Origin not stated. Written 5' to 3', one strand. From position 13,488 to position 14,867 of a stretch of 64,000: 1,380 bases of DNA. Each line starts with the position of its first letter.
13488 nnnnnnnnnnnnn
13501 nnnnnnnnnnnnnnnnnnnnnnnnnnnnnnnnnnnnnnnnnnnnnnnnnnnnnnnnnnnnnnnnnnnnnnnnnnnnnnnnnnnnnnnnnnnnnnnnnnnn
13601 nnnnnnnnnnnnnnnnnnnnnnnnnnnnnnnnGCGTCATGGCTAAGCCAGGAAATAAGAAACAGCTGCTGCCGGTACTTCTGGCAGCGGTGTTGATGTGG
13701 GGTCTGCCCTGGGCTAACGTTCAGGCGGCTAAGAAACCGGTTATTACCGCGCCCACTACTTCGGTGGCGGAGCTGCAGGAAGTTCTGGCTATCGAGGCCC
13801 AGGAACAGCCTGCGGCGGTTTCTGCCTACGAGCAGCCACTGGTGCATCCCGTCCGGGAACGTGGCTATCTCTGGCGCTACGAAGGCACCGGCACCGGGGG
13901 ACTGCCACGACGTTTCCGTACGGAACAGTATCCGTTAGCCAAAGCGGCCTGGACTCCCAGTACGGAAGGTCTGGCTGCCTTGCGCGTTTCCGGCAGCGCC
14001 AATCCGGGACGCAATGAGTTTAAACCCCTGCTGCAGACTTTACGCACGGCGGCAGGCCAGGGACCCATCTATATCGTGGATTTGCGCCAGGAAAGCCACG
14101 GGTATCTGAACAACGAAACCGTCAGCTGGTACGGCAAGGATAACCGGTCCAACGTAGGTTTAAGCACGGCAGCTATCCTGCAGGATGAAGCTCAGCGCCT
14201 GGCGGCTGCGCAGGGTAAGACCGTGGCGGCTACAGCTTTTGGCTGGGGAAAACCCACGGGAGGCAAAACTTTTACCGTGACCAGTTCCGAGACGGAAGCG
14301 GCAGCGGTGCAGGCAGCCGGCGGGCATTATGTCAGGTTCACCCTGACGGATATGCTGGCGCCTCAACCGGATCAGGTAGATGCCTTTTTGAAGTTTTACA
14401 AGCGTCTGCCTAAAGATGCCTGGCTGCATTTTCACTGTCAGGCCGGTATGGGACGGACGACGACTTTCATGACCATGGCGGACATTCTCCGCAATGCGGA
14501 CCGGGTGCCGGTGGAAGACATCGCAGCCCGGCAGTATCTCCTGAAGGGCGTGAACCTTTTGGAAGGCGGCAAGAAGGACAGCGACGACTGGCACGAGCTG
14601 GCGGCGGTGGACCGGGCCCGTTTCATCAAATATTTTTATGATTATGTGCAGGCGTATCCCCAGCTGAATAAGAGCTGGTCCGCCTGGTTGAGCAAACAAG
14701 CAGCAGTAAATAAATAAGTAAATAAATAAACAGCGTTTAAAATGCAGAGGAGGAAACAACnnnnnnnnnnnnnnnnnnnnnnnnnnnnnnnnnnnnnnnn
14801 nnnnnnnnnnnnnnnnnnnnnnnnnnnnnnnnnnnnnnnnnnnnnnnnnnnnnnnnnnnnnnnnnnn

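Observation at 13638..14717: Signal-peptide PTP-like phytase wedged inside the FMN-riboswitch-controlled riboflavin operon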

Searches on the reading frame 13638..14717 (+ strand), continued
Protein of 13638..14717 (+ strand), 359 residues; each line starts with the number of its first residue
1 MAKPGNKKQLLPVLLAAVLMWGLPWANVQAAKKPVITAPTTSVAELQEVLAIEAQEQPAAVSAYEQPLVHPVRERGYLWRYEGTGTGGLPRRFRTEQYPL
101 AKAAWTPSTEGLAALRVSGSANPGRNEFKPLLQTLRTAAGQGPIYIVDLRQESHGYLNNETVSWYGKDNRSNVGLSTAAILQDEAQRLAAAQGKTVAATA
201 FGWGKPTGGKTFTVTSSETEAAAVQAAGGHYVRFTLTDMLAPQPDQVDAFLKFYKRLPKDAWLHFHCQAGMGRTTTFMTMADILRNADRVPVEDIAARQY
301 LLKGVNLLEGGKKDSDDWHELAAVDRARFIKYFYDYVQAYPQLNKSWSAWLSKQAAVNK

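Call 50: find_encoding_contigs(protein=P0086, flank=7000, max_places=3)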
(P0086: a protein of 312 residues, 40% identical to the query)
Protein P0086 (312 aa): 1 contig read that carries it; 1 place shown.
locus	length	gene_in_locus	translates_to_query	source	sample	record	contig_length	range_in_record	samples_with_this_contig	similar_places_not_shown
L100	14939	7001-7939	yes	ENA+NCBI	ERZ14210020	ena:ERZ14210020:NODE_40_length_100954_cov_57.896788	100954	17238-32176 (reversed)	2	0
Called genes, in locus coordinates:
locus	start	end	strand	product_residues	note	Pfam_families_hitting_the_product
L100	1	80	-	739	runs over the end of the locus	PF01751:Toprim (weak), PF01131:Topoisom_bac, PF01396:Zn_ribbon_Top1, PF03811:Zn_ribbon_InsA (faint), PF13408:Zn_ribbon_recom (faint), PF01396:Zn_ribbon_Top1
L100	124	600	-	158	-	PF05848:CtsR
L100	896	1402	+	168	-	-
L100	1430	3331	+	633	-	PF00456:Transketolase_N (faint), PF13292:DXP_synthase_N, PF02775:TPP_enzyme_C (weak), PF02779:Transket_pyr, PF02780:Transketolase_C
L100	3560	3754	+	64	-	PF07927:HicA_toxin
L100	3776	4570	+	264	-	PF01479:S4, PF01728:FtsJ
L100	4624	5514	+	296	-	PF01513:NAD_kinase, PF20143:NAD_kinase_C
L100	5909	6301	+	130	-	-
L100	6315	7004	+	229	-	-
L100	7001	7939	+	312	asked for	PF14566:PTPlike_phytase, PF22785:Tc-R-P, PF22741:PTP-NADK (weak)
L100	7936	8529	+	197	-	PF01841:Transglut_core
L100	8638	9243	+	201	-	PF10518:TAT_signal (faint), PF12682:Flavodoxin_4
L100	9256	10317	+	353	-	PF04015:DUF362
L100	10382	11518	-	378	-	PF04165:DUF401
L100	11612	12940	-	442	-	PF00669:Flagellin_N, PF00700:Flagellin_C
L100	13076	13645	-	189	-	PF00484:Pro_CA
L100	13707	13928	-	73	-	-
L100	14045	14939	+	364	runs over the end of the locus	PF10150:RNase_E_G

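Call 51: list_cluster_members(proteins=[P0086, P0080, P0073, P0043, P0016, P0011, P0024])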
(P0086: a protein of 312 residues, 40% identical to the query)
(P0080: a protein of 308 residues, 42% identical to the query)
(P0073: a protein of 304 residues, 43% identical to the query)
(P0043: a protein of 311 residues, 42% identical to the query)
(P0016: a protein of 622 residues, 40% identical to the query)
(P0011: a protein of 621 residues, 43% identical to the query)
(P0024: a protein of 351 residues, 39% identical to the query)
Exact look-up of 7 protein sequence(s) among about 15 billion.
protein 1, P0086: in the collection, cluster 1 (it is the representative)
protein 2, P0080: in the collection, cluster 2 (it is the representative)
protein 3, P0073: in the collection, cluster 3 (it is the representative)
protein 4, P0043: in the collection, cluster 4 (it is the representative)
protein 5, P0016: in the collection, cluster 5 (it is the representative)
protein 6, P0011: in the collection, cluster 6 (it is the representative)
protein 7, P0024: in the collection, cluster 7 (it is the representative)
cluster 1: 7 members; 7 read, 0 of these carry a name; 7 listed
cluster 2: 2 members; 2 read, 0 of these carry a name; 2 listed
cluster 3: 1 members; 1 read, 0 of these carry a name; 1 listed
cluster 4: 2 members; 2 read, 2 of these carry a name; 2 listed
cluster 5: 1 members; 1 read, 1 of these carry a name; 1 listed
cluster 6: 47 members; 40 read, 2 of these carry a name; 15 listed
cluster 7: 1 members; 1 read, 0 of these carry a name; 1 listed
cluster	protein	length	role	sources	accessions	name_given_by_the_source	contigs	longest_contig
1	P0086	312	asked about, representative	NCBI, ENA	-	-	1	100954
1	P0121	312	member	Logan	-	-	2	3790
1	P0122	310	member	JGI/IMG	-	-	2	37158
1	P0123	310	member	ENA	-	-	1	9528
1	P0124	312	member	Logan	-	-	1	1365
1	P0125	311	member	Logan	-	-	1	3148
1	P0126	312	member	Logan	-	-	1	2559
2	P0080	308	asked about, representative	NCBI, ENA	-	-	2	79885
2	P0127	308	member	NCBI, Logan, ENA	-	-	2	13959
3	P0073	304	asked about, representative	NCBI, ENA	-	-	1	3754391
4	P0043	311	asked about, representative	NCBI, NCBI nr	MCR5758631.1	MAG: protein tyrosine phosphatase [Selenomonas sp.] | protein tyrosine phosphatase [Selenomonas sp.]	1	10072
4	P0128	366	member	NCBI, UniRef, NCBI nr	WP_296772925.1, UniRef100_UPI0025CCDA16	protein tyrosine phosphatase [Selenomonas sp.] | phosphatase domain-containing putative toxin n=1 Tax=Selenomonas sp. TaxID=2053611 ...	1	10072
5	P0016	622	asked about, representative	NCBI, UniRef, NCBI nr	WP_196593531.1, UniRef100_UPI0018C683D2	phosphatase domain-containing putative toxin [Pectinatus sottacetonis] | phosphatase domain-containing putative toxin n=1 Tax=Pectinatus sottacetonis ... | hypothetical protein [Pectinatus sottacetonis]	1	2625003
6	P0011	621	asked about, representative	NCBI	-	-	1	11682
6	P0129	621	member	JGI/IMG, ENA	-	hypothetical protein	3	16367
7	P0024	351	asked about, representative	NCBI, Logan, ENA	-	-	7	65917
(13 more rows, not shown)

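Call 59: predict_structure(alignment_id=A3)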
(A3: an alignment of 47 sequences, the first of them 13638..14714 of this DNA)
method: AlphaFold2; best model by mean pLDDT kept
length: 359 residues; sequences in the alignment: 47
mean_pLDDT: 85.0   pTM: 0.80
mean pLDDT of the five models: 85.0, 85.0, 83.0, 82.8, 82.3
residues with pLDDT >= 90: 235; 70-90: 57; 50-70: 28; < 50: 39
segments of 3 or more residues with pLDDT < 50: 1-6, 23-43, 46-48, 50-58
pLDDT, mean of each block of 10 residues (from residue 1): 46 58 44 35 47 46 65 87 93 95 94 97 97 97 97 96 88 88 96 97 89 97 98 93 94 97 93 95 98 97 92 86 93 97 95 82
secondary structure, 60 per line:
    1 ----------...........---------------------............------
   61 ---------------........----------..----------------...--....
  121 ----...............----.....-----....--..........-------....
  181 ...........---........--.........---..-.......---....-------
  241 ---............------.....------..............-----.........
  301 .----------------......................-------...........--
elements in order: H11-21 H43-54 E76-83 E117-120 H125-139 E144-148 E154-157 E160-166 H177-191 E195-202 E205-213 H220-226 E230-233 H244-255 E262-266 H273-286 H292-301 H318-339 H347-357

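Call 62: fold_search(model_id=the predicted structure, library=pdb)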
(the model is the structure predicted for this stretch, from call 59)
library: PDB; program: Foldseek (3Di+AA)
matches with E <= 10: 796; with E <= 0.001: 38
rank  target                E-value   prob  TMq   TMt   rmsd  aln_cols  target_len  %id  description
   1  1u26_B                1.2e-28  1.00  0.74  0.84   2.6       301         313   41  Crystal structure of Selenomonas ruminantium phytase complexed with persulfated phytate (released 2004-11-09)
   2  2b4p_B                1.2e-28  1.00  0.74  0.84   2.6       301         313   41  Structure of the D223N mutant of Selenomonas ruminantium PTP-like phytase (released 2006-11-07)
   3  2b4p_A                1.5e-28  1.00  0.74  0.84   2.6       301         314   40  Structure of the D223N mutant of Selenomonas ruminantium PTP-like phytase (released 2006-11-07)
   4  2psz_A                3.2e-28  1.00  0.74  0.84   2.6       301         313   41  Structure of the PTP-like Phytase expressed by Selenomonas ruminantium at low ionic strength (released 2008-05-13)
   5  3f41_A                3.6e-28  1.00  0.74  0.45   2.8       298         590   38  Structure of the tandemly repeated protein tyrosine phosphatase like phytase from Mitsuokella multacida (released 2009-06-09)
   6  1u24_A                4.1e-28  1.00  0.74  0.84   2.6       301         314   41  Crystal structure of Selenomonas ruminantium phytase (released 2004-11-09)
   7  4wu3_A                4.3e-28  1.00  0.74  0.46   2.7       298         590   38  Structure of the PTP-like myo-inositol phosphatase from Mitsuokella multacida in complex with myo-inositol-(1,3,4,5)-t (released 2015-12-09)
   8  3moz_A                5.5e-28  1.00  0.74  0.84   2.6       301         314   40  Structure of the PTP-like phytase from Selenomonas ruminantium in complex with myo-inositol (1,2,3,5,6)pentakisphospha (released 2011-06-22)
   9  4jbc_A                5.8e-28  1.00  0.74  0.84   2.5       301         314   39  Crystal Structure of the computationally designed serine hydrolase 3mmj_2, Northeast Structural Genomics Consortium (N (released 2013-03-20)
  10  2b4o_A                6.5e-28  1.00  0.74  0.84   2.6       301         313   41  Structure of the R258K mutant of Selenomonas ruminantium PTP-like phytase (released 2006-11-07)
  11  3moz_B                7.4e-28  1.00  0.74  0.84   2.6       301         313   41  Structure of the PTP-like phytase from Selenomonas ruminantium in complex with myo-inositol (1,2,3,5,6)pentakisphospha (released 2011-06-22)
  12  2b4u_A                7.8e-28  1.00  0.74  0.84   2.6       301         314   41  Structure of the C252S mutant of Selenomonas ruminantium PTP-like phytase (released 2006-11-07)
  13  3mmj_B                8.8e-28  1.00  0.74  0.84   2.6       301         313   40  Structure of the PTP-like phytase from Selenomonas ruminantium in complex with myo-inositol hexakisphosphate (released 2011-06-15)
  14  3o3l_A                1.7e-27  1.00  0.74  0.84   2.6       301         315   40  Structure of the PTP-like phytase from Selenomonas ruminantium in complex with myo-inositol (1,3,4,5)tetrakisphosphate (released 2011-12-07)
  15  3mmj_A                2.7e-27  1.00  0.74  0.84   2.6       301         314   40  Structure of the PTP-like phytase from Selenomonas ruminantium in complex with myo-inositol hexakisphosphate (released 2011-06-15)
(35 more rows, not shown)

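Call 65: search_protein_families(library=ncbifam, proteins=[L011:9042-9533:-, L011:9629-10258:-, L100:8638-9243:+, L100:6315-7004:+, L100:7936-8529:+], max_evalue=0.001)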
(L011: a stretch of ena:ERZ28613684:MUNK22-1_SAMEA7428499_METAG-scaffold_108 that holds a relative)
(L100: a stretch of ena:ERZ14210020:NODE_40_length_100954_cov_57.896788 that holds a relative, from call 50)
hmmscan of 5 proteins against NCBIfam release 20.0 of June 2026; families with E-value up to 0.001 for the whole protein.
L011:9042-9533:- (163 aa): 1 family
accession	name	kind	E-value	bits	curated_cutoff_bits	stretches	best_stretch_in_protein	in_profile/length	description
TIGR01596.1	cas3_HD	equivalog_domain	0.00059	19.9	43.45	0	23-58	4-43/178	CRISPR-associated endonuclease Cas3''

L011:9629-10258:- (209 aa): 2 families
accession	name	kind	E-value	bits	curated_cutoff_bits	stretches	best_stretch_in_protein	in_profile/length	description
TIGR04518.1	ECF_S_folT_fam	subfamily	1.1e-07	31.7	60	1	5-170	2-157/163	folate family ECF transporter S component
NF046054.1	memb_MPN527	equivalog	2.4e-05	24.5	80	1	8-188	3-202/211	MPN527 family putative ECF transporter permease subunit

L100:8638-9243:+ (201 aa): 4 families
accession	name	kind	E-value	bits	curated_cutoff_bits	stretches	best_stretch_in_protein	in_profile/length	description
NF005389.0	PRK06934.1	equivalog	3e-36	124.8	172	1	30-199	36-218/221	flavodoxin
NF005501.0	PRK07116.1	subfamily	3.2e-35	120.9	198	1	29-183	3-151/161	flavodoxin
TIGR01409.1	TAT_signal_seq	domain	2.3e-05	24.5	16.7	1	3-22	1-20/29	twin-arginine translocation signal domain-containing protein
NF038196.1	ferrodoxin_EFR1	subfamily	0.00032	20.8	75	0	94-158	37-90/242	EFR1 family ferrodoxin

L100:6315-7004:+ (229 aa): 0 families

L100:7936-8529:+ (197 aa): 1 family
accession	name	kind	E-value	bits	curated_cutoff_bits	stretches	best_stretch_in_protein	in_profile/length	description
NF045980.1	MAG6410_fam_LP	equivalog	3.4e-09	35.7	450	1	57-165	162-266/622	MAG6410 family transglutaminase-related lipoprotein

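Call 67: find_encoding_contigs(protein=P0080, flank=6000, max_places=3)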
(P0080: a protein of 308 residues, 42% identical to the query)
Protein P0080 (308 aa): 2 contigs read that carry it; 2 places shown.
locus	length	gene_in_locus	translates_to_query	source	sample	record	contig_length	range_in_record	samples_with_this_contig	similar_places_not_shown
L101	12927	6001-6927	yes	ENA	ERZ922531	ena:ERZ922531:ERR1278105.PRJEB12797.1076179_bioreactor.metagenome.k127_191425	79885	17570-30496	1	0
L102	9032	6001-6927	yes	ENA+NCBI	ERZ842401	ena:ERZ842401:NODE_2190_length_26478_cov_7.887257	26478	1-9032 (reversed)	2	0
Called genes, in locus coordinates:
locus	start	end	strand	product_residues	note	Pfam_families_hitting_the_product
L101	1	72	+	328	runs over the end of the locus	PF00348:polyprenyl_synt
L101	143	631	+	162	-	-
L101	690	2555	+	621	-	PF00456:Transketolase_N (faint), PF13292:DXP_synthase_N, PF02775:TPP_enzyme_C (faint), PF02779:Transket_pyr, PF02780:Transketolase_C, PF17147:PFOR_II (weak)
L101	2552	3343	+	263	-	PF01479:S4, PF01728:FtsJ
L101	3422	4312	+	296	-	PF01513:NAD_kinase, PF20143:NAD_kinase_C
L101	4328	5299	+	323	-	PF13489:Methyltransf_23 (weak), PF08241:Methyltransf_11 (weak), PF08242:Methyltransf_12 (weak)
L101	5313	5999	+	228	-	-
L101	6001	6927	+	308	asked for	PF22785:Tc-R-P, PF14566:PTPlike_phytase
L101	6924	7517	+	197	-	PF01841:Transglut_core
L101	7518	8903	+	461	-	PF02378:PTS_EIIC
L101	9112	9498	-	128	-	PF03610:EIIA-man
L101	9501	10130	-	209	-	PF02734:Dak2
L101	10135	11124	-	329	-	PF02733:Dak1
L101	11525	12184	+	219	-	PF04055:Radical_SAM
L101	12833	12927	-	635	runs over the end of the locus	PF01136:Peptidase_U32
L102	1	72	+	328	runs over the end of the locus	PF00348:polyprenyl_synt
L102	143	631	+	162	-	-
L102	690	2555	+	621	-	PF00456:Transketolase_N (faint), PF13292:DXP_synthase_N, PF02775:TPP_enzyme_C (faint), PF02779:Transket_pyr, PF02780:Transketolase_C, PF17147:PFOR_II (weak)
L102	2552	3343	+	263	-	PF01479:S4, PF01728:FtsJ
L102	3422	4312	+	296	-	PF01513:NAD_kinase, PF20143:NAD_kinase_C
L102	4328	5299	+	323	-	PF13489:Methyltransf_23 (weak), PF08241:Methyltransf_11 (weak), PF08242:Methyltransf_12 (weak)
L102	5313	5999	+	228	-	-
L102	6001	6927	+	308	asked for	PF22785:Tc-R-P, PF14566:PTPlike_phytase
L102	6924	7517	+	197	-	PF01841:Transglut_core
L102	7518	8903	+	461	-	PF02378:PTS_EIIC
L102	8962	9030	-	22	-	?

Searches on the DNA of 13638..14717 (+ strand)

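Call 43: search_rna_families(sources=[L011, L013, L016, L017, L006, L009, L004, L002, L015], threshold=gathering)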
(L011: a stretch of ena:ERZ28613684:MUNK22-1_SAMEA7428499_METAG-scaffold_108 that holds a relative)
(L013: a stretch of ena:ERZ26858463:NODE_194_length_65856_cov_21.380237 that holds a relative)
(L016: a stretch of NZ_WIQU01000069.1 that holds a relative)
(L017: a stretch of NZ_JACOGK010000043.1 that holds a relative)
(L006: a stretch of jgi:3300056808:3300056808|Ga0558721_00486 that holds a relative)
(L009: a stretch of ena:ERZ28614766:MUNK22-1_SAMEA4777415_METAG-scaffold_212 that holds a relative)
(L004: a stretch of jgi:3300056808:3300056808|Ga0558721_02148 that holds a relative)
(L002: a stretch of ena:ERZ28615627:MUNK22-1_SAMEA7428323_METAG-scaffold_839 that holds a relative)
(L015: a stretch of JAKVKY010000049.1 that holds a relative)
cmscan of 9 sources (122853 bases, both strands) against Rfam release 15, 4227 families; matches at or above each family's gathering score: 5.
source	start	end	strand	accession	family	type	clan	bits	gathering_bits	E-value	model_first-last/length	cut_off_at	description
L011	10324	10437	-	RF00050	FMN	Cis-reg; riboswitch;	-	106.1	66.2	2.2e-23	1-138/138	no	FMN riboswitch aptamer (RFN element)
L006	4597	4710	+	RF00050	FMN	Cis-reg; riboswitch;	-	105.1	66.2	4.3e-23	1-138/138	no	FMN riboswitch aptamer (RFN element)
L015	2724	2837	+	RF00050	FMN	Cis-reg; riboswitch;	-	101.9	66.2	3.1e-22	1-138/138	no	FMN riboswitch aptamer (RFN element)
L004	4635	4749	+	RF00050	FMN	Cis-reg; riboswitch;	-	101.4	66.2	4.5e-22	1-138/138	no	FMN riboswitch aptamer (RFN element)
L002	4727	4841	+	RF00050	FMN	Cis-reg; riboswitch;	-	98.2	66.2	3.1e-21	1-138/138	no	FMN riboswitch aptamer (RFN element)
